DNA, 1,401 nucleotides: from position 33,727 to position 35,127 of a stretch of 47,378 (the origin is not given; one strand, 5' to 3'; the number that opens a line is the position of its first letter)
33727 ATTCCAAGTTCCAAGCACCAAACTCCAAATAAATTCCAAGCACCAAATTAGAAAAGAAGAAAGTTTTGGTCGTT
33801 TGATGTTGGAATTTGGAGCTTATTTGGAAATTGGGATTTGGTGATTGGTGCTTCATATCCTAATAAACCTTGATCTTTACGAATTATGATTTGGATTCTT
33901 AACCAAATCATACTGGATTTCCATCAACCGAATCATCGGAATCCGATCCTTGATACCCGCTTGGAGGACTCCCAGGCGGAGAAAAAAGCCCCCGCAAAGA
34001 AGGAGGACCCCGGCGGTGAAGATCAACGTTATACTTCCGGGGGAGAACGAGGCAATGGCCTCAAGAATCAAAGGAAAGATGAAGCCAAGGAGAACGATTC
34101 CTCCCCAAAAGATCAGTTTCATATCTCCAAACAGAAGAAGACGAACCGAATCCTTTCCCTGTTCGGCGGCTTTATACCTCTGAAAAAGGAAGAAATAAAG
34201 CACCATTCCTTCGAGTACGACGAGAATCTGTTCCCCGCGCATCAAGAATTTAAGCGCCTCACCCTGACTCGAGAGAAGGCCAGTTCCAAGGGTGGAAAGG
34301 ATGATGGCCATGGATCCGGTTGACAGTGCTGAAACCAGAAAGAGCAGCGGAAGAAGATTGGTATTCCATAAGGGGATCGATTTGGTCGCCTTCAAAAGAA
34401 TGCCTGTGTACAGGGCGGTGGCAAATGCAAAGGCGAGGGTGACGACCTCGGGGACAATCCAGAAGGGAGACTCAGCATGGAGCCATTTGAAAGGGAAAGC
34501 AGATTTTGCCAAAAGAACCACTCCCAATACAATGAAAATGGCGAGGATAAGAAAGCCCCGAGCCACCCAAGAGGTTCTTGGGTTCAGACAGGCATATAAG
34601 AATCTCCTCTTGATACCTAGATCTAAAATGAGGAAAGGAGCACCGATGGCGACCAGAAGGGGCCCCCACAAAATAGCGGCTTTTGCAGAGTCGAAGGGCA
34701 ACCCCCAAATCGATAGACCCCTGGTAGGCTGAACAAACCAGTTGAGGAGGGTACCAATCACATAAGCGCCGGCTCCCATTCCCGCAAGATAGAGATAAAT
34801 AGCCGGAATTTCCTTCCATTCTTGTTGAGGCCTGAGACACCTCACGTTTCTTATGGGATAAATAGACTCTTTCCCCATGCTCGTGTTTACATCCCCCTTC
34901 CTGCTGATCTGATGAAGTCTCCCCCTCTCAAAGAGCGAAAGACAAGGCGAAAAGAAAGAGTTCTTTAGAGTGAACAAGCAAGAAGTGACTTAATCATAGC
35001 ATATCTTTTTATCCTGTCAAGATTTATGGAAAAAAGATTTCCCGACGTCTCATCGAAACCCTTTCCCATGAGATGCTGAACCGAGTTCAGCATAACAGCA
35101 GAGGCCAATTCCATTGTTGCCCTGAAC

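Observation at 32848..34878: Orphan NrfD-anchor, 4-cluster ferredoxin and MoaD-GG genes converging on the AOR2 operon: a possible quinone-linked tungsten AOR complex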

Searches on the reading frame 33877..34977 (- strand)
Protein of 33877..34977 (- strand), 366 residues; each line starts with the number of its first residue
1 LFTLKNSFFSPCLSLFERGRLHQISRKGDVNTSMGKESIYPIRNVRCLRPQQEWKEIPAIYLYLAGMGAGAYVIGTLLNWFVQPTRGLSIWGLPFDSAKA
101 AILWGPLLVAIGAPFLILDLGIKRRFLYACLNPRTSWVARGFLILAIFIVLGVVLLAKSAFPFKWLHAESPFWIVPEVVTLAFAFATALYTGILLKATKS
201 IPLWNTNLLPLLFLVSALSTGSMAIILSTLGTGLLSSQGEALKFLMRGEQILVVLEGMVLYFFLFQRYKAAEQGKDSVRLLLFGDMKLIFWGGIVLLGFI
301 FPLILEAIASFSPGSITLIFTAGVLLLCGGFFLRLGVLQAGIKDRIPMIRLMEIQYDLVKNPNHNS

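Call 3: search_protein_families(library=pfam, proteins=[window:33877-34977:-], max_evalue=0.01)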
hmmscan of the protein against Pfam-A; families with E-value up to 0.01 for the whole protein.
window:33877-34977:- (366 aa): 1 family
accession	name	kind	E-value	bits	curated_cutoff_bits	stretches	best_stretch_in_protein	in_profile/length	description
PF03916.19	NrfD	-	1.2e-29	104.4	25.8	1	54-342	11-309/313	Polysulphide reductase, NrfD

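Call 4: search_protein_families(library=ncbifam, proteins=[window:33877-34977:-], max_evalue=0.01)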
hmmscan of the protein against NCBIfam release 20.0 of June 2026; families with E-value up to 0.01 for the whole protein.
window:33877-34977:- (366 aa): 3 families
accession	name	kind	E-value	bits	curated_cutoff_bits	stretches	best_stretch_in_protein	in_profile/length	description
TIGR03148.1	cyt_nit_nrfD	equivalog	3.1e-22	79.3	347.6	1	54-341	10-311/316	cytochrome c nitrite reductase subunit NrfD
NF008133.1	PRK10881.1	equivalog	5.2e-06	26.2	450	1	179-337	177-330/377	Ni/Fe-hydrogenase cytochrome b subunit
NF045798.1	DsrP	equivalog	1.7e-05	24.4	350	1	111-331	98-301/346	sulfate reduction electron transfer complex DsrMKJOP subunit DsrP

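Call 7: find_homologous_proteins(query=window:33877-34878:-, max_evalue=0.00001)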
Query window:33877-34878:- (333 aa): 710 proteins with E <= 0.00001 among 8000 candidates; the best 120 are listed.
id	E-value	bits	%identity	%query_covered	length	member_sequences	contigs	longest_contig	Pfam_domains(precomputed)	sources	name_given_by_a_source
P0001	1.0e-212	724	100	100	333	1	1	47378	PF03916.20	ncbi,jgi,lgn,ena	-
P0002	4.6e-187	639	89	99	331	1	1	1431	PF03916.20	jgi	jgi:formate-dependent nitrite reductase membrane component NrfD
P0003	7.5e-177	606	83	99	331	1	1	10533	PF03916.20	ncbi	-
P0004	8.6e-177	606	84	100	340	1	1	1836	PF03916.20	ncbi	-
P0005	7.1e-175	599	83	99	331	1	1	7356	PF03916.20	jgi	-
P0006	4.0e-174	597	81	100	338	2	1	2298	PF03916.20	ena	-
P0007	5.8e-173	593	83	97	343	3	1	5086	PF03916.20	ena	-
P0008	4.3e-172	590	83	97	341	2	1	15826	PF03916.20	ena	-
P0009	1.7e-171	588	81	100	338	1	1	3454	PF03916.20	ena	-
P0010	7.9e-171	586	81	100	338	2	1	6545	PF03916.20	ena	-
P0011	2.7e-169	581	83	97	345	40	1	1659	PF03916.20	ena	-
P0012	8.1e-164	563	79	100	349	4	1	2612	PF03916.20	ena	-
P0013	1.9e-163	562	79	100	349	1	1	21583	PF03916.20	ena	-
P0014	8.9e-163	560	77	100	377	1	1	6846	PF03916.20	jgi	jgi:polysulfide reductase chain C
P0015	2.7e-160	551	76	99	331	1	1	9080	PF03916.20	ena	-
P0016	4.0e-159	548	78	98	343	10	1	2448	PF03916.20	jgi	jgi:formate-dependent nitrite reductase membrane component NrfD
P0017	8.8e-158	543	77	98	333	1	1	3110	PF03916.20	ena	-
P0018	1.3e-157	543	75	98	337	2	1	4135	PF03916.20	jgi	jgi:formate-dependent nitrite reductase membrane component NrfD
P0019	5.1e-157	541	76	98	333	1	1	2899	PF03916.20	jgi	-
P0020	6.2e-157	540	75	99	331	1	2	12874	PF03916.20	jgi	jgi:polysulfide reductase chain C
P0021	1.8e-156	539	75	99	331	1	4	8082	PF03916.20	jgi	jgi:polysulfide reductase chain C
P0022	3.8e-156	538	73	98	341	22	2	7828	PF03916.20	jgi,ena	-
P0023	3.8e-156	538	75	100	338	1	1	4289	PF03916.20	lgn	-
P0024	4.5e-156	538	75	100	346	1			PF03916.20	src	-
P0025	6.0e-156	537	75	98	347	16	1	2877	PF03916.20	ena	-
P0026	6.7e-156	537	75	99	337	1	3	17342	PF03916.20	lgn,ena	-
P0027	8.5e-156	537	76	98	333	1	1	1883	PF03916.20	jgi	jgi:formate-dependent nitrite reductase membrane component NrfD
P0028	9.8e-156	536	74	98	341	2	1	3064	PF03916.20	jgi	-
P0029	1.1e-155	536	75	98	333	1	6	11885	PF03916.20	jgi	jgi:formate-dependent nitrite reductase membrane component NrfD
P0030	1.4e-155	536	74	99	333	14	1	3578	PF03916.20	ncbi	-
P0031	1.7e-155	536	73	100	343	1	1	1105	PF03916.20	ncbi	-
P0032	2.8e-155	535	75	99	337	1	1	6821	PF03916.20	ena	-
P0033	2.8e-155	535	73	100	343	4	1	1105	PF03916.20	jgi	jgi:formate-dependent nitrite reductase membrane component NrfD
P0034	4.1e-155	534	74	99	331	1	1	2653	PF03916.20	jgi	jgi:polysulfide reductase chain C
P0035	7.4e-155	534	73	100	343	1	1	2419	PF03916.20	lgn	-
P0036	1.2e-154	533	75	98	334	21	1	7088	PF03916.20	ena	-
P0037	1.3e-154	533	74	98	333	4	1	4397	PF03916.20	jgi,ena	-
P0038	2.1e-154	532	76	97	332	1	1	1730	PF03916.20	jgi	jgi:polysulfide reductase chain C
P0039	2.2e-154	532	76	100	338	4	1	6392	PF03916.20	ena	-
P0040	2.3e-154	532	75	99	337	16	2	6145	PF03916.20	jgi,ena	-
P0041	3.8e-154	531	75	98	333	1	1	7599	PF03916.20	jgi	jgi:formate-dependent nitrite reductase membrane component NrfD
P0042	4.8e-154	531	71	100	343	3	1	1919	PF03916.20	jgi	jgi:polysulfide reductase chain C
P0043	5.9e-154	531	72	100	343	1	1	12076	PF03916.20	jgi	jgi:polysulfide reductase chain C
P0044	7.1e-154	530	73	100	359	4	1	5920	PF03916.20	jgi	jgi:formate-dependent nitrite reductase membrane component NrfD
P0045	9.2e-154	530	76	98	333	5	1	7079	PF03916.20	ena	-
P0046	2.0e-153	529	74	99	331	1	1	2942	PF03916.20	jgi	jgi:polysulfide reductase chain C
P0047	2.5e-153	529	75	98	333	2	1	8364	PF03916.20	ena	-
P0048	3.3e-153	528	74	98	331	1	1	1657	PF03916.20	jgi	jgi:formate-dependent nitrite reductase membrane component NrfD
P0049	3.5e-153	528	76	97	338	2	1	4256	PF03916.20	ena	-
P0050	5.3e-153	527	76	97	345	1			PF03916.20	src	-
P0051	7.1e-153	527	73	98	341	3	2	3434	PF03916.20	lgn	-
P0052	1.3e-152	526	74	99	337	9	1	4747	PF03916.20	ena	-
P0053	2.5e-152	525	72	98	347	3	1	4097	PF03916.20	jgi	jgi:formate-dependent nitrite reductase membrane component NrfD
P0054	5.3e-152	524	71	98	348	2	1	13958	PF03916.20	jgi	jgi:formate-dependent nitrite reductase membrane component NrfD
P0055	8.6e-152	523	74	98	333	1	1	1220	PF03916.20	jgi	jgi:formate-dependent nitrite reductase membrane component NrfD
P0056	1.0e-151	523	73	99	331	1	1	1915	PF03916.20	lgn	-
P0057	1.0e-151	523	74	98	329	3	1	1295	PF03916.20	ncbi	-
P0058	1.3e-151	523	74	99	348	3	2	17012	PF03916.20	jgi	jgi:formate-dependent nitrite reductase membrane component NrfD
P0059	2.0e-151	522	74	98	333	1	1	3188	PF03916.20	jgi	jgi:formate-dependent nitrite reductase membrane component NrfD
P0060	5.1e-151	521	74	98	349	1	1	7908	PF03916.20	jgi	jgi:polysulfide reductase chain C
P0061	5.2e-151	521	74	98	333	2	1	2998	PF03916.20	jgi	jgi:polysulfide reductase chain C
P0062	5.3e-151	521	74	98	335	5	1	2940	PF03916.20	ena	-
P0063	7.5e-151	520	71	99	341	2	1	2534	PF03916.20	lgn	-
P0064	8.9e-151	520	74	98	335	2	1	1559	PF03916.20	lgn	-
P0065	1.7e-150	519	73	97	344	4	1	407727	PF03916.20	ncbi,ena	-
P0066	1.8e-150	519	71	99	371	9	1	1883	PF03916.20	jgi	-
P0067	2.1e-150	519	73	99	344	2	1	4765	PF03916.20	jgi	-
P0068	3.4e-150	518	73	99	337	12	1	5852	PF03916.20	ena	-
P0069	7.5e-150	517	73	98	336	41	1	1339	PF03916.20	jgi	jgi:formate-dependent nitrite reductase membrane component NrfD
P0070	1.0e-149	517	74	96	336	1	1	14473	PF03916.20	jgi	jgi:formate-dependent nitrite reductase membrane component NrfD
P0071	1.3e-149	516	71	99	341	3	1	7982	PF03916.20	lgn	-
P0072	1.4e-149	516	71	99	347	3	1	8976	PF03916.20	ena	-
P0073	1.5e-149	516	72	98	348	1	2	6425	PF03916.20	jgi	jgi:formate-dependent nitrite reductase membrane component NrfD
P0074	1.5e-149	516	73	98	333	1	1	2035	PF03916.20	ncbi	-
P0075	1.9e-149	516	71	99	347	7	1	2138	PF03916.20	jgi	jgi:polysulfide reductase chain C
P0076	2.0e-149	516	73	97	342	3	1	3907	PF03916.20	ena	-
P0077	2.1e-149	516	74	98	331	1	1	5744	PF03916.20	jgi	jgi:formate-dependent nitrite reductase membrane component NrfD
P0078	2.2e-149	516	73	98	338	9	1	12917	PF03916.20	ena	-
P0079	2.6e-149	515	73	98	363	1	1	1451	PF03916.20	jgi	jgi:formate-dependent nitrite reductase membrane component NrfD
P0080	3.5e-149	515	73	97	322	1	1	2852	PF03916.20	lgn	-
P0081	4.1e-149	515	71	98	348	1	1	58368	PF03916.20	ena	-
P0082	4.3e-149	515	73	99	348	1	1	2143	PF03916.20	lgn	-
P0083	5.8e-149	514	74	98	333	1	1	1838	PF03916.20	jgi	jgi:formate-dependent nitrite reductase membrane component NrfD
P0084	1.1e-148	513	72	99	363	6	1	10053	PF03916.20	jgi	jgi:polysulfide reductase chain C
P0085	1.2e-148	513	72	98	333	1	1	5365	PF03916.20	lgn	-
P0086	1.2e-148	513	73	98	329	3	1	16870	PF03916.20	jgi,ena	-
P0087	1.6e-148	513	72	99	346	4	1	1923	PF03916.20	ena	-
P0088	1.6e-148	513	71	99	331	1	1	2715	PF03916.20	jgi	-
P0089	2.0e-148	512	72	100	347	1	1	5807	PF03916.20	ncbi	-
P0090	2.7e-148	512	70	100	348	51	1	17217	PF03916.20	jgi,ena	-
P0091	3.4e-148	512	73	96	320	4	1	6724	PF03916.20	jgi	jgi:formate-dependent nitrite reductase membrane component NrfD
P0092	4.0e-148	511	73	98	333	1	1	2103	PF03916.20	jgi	jgi:formate-dependent nitrite reductase membrane component NrfD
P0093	4.3e-148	511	70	100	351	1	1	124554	PF03916.20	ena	-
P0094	4.8e-148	511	72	98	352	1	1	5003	PF03916.20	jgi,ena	-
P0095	6.0e-148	511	72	98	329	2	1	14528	PF03916.20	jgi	-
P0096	9.0e-148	510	71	99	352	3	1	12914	PF03916.20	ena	-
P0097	9.2e-148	510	72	99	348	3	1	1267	PF03916.20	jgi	-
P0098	9.4e-148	510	72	98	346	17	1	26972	PF03916.20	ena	-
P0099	1.0e-147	510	72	97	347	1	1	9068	PF03916.20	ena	-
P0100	1.2e-147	510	72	98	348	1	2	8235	PF03916.20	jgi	jgi:polysulfide reductase chain C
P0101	1.8e-147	509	71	99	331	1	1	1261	PF03916.20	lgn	-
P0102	1.9e-147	509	71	99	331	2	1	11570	PF03916.20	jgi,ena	-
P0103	3.4e-147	508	72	99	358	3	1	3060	PF03916.20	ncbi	-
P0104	5.4e-147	508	70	100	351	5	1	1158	PF03916.20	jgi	jgi:polysulfide reductase chain C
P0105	5.7e-147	508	71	98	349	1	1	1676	PF03916.20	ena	-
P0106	6.4e-147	507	70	98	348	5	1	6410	PF03916.20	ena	-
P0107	6.5e-147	507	72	98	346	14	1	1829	PF03916.20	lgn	-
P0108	7.4e-147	507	73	95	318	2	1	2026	PF03916.20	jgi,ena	-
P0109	7.7e-147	507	73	98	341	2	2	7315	PF03916.20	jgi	jgi:formate-dependent nitrite reductase membrane component NrfD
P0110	8.0e-147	507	71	98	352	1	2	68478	PF03916.20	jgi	jgi:polysulfide reductase chain C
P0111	8.0e-147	507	72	97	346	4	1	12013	PF03916.20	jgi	jgi:formate-dependent nitrite reductase membrane component NrfD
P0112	9.5e-147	507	71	100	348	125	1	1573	PF03916.20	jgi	jgi:formate-dependent nitrite reductase membrane component NrfD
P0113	1.5e-146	506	70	100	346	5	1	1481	PF03916.20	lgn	-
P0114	1.7e-146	506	69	97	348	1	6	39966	PF03916.20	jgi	jgi:polysulfide reductase chain C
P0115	2.3e-146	506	70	98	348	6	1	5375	PF03916.20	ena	-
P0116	2.4e-146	506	72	97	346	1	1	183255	PF03916.20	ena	-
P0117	2.5e-146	505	72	98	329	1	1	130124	PF03916.20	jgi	jgi:formate-dependent nitrite reductase membrane component NrfD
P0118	2.7e-146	505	71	98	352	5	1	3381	PF03916.20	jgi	jgi:polysulfide reductase chain C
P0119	2.7e-146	505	71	99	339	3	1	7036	PF03916.20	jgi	-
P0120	2.8e-146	505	72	98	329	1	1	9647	PF03916.20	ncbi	-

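Call 9: find_encoding_contigs(protein=P0065, flank=10000, max_places=3)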
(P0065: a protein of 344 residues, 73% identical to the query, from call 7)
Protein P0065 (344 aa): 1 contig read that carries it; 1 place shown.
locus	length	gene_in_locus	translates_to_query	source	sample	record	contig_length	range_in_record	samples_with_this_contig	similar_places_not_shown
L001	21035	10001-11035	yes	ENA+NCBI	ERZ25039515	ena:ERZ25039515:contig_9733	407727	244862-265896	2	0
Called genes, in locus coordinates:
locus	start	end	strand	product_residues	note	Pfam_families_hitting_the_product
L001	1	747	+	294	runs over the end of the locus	PF02653:BPD_transp_2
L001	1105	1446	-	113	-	-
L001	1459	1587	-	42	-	-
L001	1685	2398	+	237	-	PF00005:ABC_tran, PF12399:BCA_ABC_TP_C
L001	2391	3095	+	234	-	PF13555:AAA_29 (weak), PF00005:ABC_tran, PF13304:AAA_21 (faint)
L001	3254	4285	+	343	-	PF00941:FAD_binding_5, PF03450:CO_deh_flav_C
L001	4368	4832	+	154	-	PF00111:Fer2, PF13085:Fer2_3 (weak), PF01799:Fer2_2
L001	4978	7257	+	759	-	PF01315:Ald_Xan_dh_C, PF02738:MoCoBD_1, PF20256:MoCoBD_2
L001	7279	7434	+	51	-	-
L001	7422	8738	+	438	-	PF00501:AMP-binding, PF14535:AMP-binding_C_2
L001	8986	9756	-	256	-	PF09339:HTH_IclR, PF12802:MarR_2 (faint), PF01614:IclR_C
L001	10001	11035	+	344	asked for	PF03916:NrfD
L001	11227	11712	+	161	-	PF12797:Fer4_2 (faint), PF14697:Fer4_21 (faint), PF12800:Fer4_4 (faint), PF13247:Fer4_11, PF12838:Fer4_7 (weak), PF00037:Fer4 (weak), PF12837:Fer4_6 (weak), PF13237:Fer4_10 (weak), +1 more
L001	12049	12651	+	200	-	-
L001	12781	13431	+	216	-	-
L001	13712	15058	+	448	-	-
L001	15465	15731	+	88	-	-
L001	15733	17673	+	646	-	PF02730:AFOR_N, PF01314:AFOR_C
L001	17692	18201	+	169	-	PF13237:Fer4_10 (weak), PF13247:Fer4_11, PF14697:Fer4_21 (weak), PF25160:LdpA_Fe-S-bd (weak), PF12838:Fer4_7, PF12797:Fer4_2 (weak), PF00037:Fer4, PF12837:Fer4_6 (weak), +3 more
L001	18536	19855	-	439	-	PF00078:RVT_1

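Call 10: find_encoding_contigs(protein=P0116, flank=10000, max_places=3)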
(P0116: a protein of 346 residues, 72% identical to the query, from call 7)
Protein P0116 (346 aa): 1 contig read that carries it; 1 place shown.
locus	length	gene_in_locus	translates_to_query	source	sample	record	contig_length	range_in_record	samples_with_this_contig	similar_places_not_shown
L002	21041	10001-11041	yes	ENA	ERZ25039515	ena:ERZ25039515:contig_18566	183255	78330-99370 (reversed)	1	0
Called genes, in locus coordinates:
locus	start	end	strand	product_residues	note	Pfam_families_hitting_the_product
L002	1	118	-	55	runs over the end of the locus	-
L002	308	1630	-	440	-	PF00501:AMP-binding, PF14535:AMP-binding_C_2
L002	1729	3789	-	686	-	PF04879:Molybdop_Fe4S4, PF00384:Molybdopterin, PF01568:Molydop_binding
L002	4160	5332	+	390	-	PF13433:Peripla_BP_5, PF13458:Peripla_BP_6, PF01094:ANF_receptor, PF13433:Peripla_BP_5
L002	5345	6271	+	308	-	PF02653:BPD_transp_2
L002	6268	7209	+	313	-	PF02653:BPD_transp_2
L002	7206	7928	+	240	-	PF00005:ABC_tran, PF13304:AAA_21 (faint), PF12399:BCA_ABC_TP_C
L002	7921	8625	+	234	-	PF13555:AAA_29 (faint), PF00005:ABC_tran, PF13304:AAA_21 (faint)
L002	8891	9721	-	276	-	PF09339:HTH_IclR, PF01614:IclR_C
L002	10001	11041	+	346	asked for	PF03916:NrfD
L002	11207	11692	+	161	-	PF12797:Fer4_2 (faint), PF13237:Fer4_10 (faint), PF14697:Fer4_21 (faint), PF12798:Fer4_3 (faint), PF13247:Fer4_11, PF12838:Fer4_7 (weak), PF00037:Fer4 (weak), PF12837:Fer4_6 (weak), +1 more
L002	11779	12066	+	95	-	PF02597:ThiS (weak)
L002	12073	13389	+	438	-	-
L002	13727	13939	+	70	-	-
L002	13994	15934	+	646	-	PF02730:AFOR_N, PF01314:AFOR_C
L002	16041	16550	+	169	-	PF12838:Fer4_7, PF13237:Fer4_10 (weak), PF13247:Fer4_11, PF14697:Fer4_21 (weak), PF25160:LdpA_Fe-S-bd (weak), PF13187:Fer4_9 (weak), PF12797:Fer4_2 (weak), PF00037:Fer4 (weak), +4 more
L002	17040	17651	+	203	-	PF13646:HEAT_2, PF13513:HEAT_EZ (faint), PF02985:HEAT (faint), PF03130:HEAT_PBS (weak), PF13646:HEAT_2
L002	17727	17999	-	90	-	PF02597:ThiS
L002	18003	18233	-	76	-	PF00899:ThiF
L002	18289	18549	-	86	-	PF00899:ThiF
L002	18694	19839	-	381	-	PF02771:Acyl-CoA_dh_N, PF02770:Acyl-CoA_dh_M, PF00441:Acyl-CoA_dh_1, PF08028:Acyl-CoA_dh_2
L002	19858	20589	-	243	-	PF00106:adh_short, PF08659:KR, PF13561:adh_short_C2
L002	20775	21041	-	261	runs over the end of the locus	PF00378:ECH_1, PF16113:ECH_2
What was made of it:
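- L001 and L002: collinear Syntrophaceae versions (calls 9, 10).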

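Call 11: find_encoding_contigs(protein=P0117, flank=10000, max_places=3)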
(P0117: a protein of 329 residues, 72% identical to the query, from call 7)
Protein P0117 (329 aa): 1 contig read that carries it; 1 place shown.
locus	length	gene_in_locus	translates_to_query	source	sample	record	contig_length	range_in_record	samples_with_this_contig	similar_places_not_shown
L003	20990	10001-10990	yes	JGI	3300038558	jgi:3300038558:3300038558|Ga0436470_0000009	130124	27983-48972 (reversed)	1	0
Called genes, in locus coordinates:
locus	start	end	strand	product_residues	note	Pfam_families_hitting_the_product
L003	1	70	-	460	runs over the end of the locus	PF03972:MmgE_PrpD_N, PF19305:MmgE_PrpD_C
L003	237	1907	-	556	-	PF00890:FAD_binding_2, PF01266:DAO (faint), PF03486:HI0933_like (faint), PF07992:Pyr_redox_2 (weak)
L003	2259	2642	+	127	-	PF02627:CMD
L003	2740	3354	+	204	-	PF01965:DJ-1_PfpI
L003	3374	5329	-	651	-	PF06808:DctM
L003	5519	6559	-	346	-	PF16868:NMT1_3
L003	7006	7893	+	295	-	PF00701:DHDPS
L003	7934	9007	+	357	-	PF00180:Iso_dh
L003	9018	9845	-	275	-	PF09339:HTH_IclR, PF01614:IclR_C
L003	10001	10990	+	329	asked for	PF03916:NrfD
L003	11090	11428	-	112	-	-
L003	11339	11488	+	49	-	-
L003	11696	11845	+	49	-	-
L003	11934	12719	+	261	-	PF07313:AmiA-like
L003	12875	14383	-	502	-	PF13420:Acetyltransf_4 (weak), PF00583:Acetyltransf_1, PF13673:Acetyltransf_10, PF13508:Acetyltransf_7, PF16269:DUF4922, PF26216:GDPGP1_C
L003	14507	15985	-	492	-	PF00535:Glycos_transf_2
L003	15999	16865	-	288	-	PF00106:adh_short, PF01370:Epimerase (weak), PF08659:KR, PF13561:adh_short_C2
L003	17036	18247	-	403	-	PF02515:CoA_transf_3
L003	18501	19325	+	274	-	-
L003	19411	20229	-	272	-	PF12787:EcsC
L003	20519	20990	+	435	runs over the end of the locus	PF08486:SpoIID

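Call 15: find_related_loci(query=A1, collection=genome_contigs, flank=10000)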
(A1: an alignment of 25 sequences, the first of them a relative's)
Query A1 (333 aa) in genome_contigs; peptide patterns used: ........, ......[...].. (x = any residue, [..] = any of these).
82 stretches matched a pattern; 49 encode a relative of the query (tblastn E <= 1e-3); 48 distinct loci.
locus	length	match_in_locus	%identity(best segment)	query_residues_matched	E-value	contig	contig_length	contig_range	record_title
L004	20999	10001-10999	72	1-328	7e-153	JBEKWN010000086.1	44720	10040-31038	MAG: Thermodesulfobacteriota bacterium isolate SPRUCE 629 SPRUCE_629_86, whole genome shotgun sequence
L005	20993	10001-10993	70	1-326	4e-152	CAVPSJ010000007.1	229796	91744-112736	MAG: uncultured delta proteobacterium isolate MFD10007.bin.2.36 genome assembly, contig: contig_27547, whole genome shot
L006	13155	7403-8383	71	2-328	8e-152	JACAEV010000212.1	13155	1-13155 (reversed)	MAG: Syntrophaceae bacterium isolate L.E.D.11_1 k119_2194583, whole genome shotgun sequence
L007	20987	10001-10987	73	1-324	3e-150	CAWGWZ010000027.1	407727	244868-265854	MAG: uncultured delta proteobacterium isolate MFD04408.bin.3.38 genome assembly, contig: contig_9733, whole genome shotg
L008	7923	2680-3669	71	1-325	2e-149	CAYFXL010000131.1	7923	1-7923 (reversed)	MAG TPA_asm: uncultured Syntrophobacterales bacterium isolate ERP108616_co2_512 genome assembly, contig: NODE_18243_leng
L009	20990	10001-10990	71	1-325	1e-148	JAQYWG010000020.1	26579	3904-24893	MAG: Thermodesulfobacteriota bacterium isolate Hel238_bin70strict NODE_20_length_26579_cov_5.768282, whole genome shotgu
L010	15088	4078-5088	69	1-332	6e-148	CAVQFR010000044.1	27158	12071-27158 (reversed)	MAG: uncultured delta proteobacterium isolate MFD05942.bin.3.282 genome assembly, contig: contig_77099, whole genome sho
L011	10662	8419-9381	69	9-324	2e-146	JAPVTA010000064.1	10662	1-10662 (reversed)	MAG: Thermodesulfobacteriota bacterium isolate MW3_metabat.11 k97_132750, whole genome shotgun sequence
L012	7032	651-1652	68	1-328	3e-146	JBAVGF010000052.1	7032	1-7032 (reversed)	MAG: Thermodesulfobacteriota bacterium isolate MFD06953_ilm_asm_bin13 k127_307133, whole genome shotgun sequence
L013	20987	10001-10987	72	1-324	5e-143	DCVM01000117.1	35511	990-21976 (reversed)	MAG TPA_asm: Syntrophaceae bacterium UBA2188 UBA2188_contig_9086, whole genome shotgun sequence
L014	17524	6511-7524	66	1-330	3e-141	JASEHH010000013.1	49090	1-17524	MAG: Thermodesulfobacteriota bacterium isolate Yes70-18 NODE_180_length_49090_cov_55.746956, whole genome shotgun sequen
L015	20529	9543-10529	67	1-324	7e-141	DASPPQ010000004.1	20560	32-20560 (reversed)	MAG TPA_asm: Thermodesulfobacteriota bacterium isolate SMAG_U12177 k141_1069713, whole genome shotgun sequence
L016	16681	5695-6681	70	1-326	1e-138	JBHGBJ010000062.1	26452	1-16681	MAG: Thermodesulfobacteriota bacterium isolate SBS.BIN.12 SBSBIN12_contig_62, whole genome shotgun sequence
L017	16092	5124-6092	69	7-324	2e-137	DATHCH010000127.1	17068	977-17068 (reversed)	MAG TPA_asm: Thermodesulfobacteriota bacterium isolate SMAG_U12362 k141_1473687, whole genome shotgun sequence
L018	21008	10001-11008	61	1-332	1e-130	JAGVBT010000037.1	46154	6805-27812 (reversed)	MAG: Deltaproteobacteria bacterium isolate DeMMO6_17 c_000000019476, whole genome shotgun sequence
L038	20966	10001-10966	52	10-325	7e-102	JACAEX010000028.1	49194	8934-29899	MAG: Syntrophaceae bacterium isolate L.E.D.62 k119_57992, whole genome shotgun sequence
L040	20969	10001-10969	53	10-325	2e-100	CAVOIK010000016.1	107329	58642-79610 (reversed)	MAG: uncultured delta proteobacterium isolate MFD10007.bin.2.135 genome assembly, contig: contig_28684, whole genome sho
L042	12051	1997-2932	52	10-325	1e-93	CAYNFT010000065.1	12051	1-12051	MAG TPA_asm: uncultured Dehalococcoidales bacterium isolate binchicken_co89_477 genome assembly, contig: NODE_10397_leng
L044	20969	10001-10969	55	10-323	1e-87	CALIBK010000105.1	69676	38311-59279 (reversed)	MAG: uncultured bacterium isolate S1_Bin_MAXBIN__233_1 genome assembly, contig: c_000002984035, whole genome shotgun seq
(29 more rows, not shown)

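Call 21: search_solved_structures(query=window:33877-34878:-, max_evalue=0.01, show_alignments=3)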
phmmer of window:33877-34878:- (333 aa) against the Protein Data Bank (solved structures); distinct sequences matched with E-value up to 0.01: 0.
